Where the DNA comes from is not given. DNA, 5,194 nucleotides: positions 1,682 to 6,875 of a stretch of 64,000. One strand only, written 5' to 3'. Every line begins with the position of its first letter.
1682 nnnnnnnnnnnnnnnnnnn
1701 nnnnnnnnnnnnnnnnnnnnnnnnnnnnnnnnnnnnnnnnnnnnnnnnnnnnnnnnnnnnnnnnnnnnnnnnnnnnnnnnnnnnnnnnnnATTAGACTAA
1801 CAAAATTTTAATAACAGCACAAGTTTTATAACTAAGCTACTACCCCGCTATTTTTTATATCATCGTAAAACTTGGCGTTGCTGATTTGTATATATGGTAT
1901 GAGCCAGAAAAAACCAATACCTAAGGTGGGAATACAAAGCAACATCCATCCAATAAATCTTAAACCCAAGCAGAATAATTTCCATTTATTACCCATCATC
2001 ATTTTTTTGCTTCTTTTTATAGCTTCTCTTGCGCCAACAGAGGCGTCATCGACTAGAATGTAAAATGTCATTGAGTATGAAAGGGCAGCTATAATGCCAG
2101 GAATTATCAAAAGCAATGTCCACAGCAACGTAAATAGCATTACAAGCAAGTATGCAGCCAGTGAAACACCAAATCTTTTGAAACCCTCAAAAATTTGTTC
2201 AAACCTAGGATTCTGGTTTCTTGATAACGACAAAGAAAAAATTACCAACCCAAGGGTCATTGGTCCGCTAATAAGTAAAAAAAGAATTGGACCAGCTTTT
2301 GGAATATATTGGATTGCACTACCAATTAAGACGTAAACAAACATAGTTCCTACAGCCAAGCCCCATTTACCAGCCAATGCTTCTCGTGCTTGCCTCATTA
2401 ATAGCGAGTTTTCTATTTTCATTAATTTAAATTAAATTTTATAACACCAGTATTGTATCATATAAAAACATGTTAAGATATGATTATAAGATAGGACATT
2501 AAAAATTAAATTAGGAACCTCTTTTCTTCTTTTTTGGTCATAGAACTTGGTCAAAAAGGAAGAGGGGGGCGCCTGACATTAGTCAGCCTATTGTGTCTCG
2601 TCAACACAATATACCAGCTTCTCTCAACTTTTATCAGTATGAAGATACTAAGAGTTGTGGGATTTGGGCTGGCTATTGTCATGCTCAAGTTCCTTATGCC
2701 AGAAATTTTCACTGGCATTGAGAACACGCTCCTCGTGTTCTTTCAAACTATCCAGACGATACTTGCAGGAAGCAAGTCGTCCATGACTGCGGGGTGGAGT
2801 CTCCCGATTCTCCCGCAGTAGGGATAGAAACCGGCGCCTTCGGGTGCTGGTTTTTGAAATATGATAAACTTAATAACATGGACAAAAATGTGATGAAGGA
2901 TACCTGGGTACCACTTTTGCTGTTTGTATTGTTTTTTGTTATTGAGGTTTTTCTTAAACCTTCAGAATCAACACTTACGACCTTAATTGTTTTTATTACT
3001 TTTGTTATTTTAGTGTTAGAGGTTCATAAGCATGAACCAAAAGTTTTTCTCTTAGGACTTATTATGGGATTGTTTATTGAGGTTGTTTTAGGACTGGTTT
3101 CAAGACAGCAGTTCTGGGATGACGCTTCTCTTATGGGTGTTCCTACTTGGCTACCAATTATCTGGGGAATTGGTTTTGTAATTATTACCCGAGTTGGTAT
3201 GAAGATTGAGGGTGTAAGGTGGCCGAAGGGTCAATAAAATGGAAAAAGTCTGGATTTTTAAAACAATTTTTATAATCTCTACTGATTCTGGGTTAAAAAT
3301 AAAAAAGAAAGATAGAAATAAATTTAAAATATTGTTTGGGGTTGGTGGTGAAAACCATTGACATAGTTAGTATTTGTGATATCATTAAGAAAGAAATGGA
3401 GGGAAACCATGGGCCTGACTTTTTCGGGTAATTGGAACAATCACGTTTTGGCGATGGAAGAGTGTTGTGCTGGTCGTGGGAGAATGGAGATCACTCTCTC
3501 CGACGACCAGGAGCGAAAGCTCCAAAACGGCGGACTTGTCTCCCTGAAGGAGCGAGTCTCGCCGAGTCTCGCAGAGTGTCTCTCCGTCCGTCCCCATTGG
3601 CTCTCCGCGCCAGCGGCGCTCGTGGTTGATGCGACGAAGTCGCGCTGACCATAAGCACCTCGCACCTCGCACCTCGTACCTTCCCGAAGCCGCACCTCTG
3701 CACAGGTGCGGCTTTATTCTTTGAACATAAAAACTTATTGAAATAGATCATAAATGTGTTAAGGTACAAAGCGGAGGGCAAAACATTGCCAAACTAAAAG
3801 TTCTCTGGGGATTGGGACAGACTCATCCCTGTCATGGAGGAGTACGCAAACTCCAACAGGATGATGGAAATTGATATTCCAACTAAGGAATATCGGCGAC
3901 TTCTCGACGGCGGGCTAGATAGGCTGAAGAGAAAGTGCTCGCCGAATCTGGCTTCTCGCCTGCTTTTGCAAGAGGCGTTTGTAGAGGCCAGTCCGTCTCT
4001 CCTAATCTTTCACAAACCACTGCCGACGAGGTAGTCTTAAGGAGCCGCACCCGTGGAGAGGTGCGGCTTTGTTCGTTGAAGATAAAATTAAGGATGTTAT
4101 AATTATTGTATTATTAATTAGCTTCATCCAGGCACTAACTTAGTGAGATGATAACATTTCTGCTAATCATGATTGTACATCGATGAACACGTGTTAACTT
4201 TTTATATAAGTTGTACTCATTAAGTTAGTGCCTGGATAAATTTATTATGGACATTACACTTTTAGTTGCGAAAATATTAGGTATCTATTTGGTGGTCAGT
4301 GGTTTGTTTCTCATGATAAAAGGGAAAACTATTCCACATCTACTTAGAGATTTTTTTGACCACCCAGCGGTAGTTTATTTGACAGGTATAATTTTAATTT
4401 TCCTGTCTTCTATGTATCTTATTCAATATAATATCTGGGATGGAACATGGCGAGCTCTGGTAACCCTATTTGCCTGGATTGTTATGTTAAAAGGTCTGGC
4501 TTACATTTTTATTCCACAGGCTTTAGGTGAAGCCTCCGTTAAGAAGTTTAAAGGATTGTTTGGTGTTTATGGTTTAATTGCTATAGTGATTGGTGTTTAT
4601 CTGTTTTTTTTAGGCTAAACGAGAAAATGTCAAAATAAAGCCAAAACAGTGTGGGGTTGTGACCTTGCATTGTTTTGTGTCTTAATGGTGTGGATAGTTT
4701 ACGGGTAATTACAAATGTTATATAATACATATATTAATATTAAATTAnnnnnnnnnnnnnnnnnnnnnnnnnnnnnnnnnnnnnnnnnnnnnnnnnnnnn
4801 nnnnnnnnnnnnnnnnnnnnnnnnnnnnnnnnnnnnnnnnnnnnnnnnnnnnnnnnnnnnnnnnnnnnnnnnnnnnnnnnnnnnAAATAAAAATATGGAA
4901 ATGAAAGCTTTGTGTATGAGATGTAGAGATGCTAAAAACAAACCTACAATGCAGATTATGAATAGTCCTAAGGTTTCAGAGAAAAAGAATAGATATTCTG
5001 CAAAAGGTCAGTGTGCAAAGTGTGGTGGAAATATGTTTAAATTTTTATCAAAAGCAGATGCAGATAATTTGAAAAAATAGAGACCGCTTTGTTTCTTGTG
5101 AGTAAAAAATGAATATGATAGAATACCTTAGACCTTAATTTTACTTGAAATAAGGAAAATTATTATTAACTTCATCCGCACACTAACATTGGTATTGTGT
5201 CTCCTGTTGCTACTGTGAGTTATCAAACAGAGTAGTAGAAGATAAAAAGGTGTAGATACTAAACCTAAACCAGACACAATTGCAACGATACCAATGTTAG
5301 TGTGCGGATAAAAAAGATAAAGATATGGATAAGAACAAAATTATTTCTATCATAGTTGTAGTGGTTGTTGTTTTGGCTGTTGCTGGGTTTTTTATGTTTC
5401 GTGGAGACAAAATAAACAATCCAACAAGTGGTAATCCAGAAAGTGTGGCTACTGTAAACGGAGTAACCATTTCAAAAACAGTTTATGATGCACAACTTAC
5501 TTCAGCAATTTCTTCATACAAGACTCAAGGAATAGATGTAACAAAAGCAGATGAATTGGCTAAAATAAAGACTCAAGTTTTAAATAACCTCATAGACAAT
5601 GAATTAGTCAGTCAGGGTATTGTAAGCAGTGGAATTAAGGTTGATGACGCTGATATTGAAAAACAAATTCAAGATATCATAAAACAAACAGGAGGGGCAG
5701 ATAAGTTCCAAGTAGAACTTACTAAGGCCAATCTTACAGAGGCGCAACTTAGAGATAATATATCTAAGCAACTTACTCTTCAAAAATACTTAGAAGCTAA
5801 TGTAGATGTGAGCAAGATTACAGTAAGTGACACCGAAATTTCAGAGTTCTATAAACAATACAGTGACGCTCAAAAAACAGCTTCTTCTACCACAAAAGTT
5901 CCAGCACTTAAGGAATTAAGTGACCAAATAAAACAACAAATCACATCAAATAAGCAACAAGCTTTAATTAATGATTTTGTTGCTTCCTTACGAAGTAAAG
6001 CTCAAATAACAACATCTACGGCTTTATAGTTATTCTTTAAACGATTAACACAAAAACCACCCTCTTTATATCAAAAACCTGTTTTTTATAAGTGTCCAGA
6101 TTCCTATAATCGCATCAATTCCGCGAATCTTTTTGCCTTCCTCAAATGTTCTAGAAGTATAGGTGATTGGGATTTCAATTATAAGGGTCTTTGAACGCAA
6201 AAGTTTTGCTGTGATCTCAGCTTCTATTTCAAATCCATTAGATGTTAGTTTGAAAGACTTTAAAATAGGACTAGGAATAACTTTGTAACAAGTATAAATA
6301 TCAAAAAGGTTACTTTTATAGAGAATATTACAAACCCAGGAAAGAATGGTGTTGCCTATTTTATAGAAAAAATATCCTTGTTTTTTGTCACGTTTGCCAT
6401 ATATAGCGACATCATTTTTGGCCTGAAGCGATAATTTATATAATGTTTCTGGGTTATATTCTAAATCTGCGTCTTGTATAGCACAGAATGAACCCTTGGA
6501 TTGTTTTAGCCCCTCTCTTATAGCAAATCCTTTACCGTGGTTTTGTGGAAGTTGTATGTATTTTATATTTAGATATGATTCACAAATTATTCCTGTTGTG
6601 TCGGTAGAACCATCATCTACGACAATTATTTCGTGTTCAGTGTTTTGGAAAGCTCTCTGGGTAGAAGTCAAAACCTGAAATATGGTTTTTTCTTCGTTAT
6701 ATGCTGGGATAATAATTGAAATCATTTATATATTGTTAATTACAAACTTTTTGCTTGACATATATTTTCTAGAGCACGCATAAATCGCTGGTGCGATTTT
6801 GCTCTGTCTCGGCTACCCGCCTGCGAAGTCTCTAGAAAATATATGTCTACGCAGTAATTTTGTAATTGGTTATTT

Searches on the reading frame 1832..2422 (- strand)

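Call 91: search_protein_families(library=pfam, proteins=[window:1832-2422:-], max_evalue=0.00001)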
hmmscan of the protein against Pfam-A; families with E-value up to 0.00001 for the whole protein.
window:1832-2422:- (196 aa): 1 family
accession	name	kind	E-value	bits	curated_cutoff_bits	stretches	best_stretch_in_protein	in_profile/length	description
PF06161.16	DUF975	-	2.6e-42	145.8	34.8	2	103-191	153-241/243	Protein of unknown function (DUF975)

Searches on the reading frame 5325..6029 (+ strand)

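Call 91: search_protein_families(library=pfam, proteins=[window:5325-6029:+], max_evalue=0.00001)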
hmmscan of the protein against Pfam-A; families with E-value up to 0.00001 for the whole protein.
window:5325-6029:+ (234 aa): 3 families
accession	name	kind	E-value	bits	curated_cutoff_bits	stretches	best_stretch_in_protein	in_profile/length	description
PF13624.11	SurA_N_3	-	4.1e-21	75.9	27.2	1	8-155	11-161/162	SurA-like N-terminal domain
PF13623.11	SurA_N_2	-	1.8e-18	67.2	28.5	1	9-121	11-124/145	SurA-like N-terminal domain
PF09312.16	SurA_N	-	9.8e-07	29.4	30.8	1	41-153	5-115/118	SurA N-terminal domain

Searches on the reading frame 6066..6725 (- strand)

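Call 91: search_protein_families(library=pfam, proteins=[window:6066-6725:-], max_evalue=0.00001)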
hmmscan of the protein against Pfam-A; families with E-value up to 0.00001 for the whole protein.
window:6066-6725:- (219 aa): 1 family
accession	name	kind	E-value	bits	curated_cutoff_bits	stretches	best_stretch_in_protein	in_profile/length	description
PF00535.33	Glycos_transf_2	-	3.1e-29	102.5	23.3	1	3-120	1-123/168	Glycosyl transferase family 2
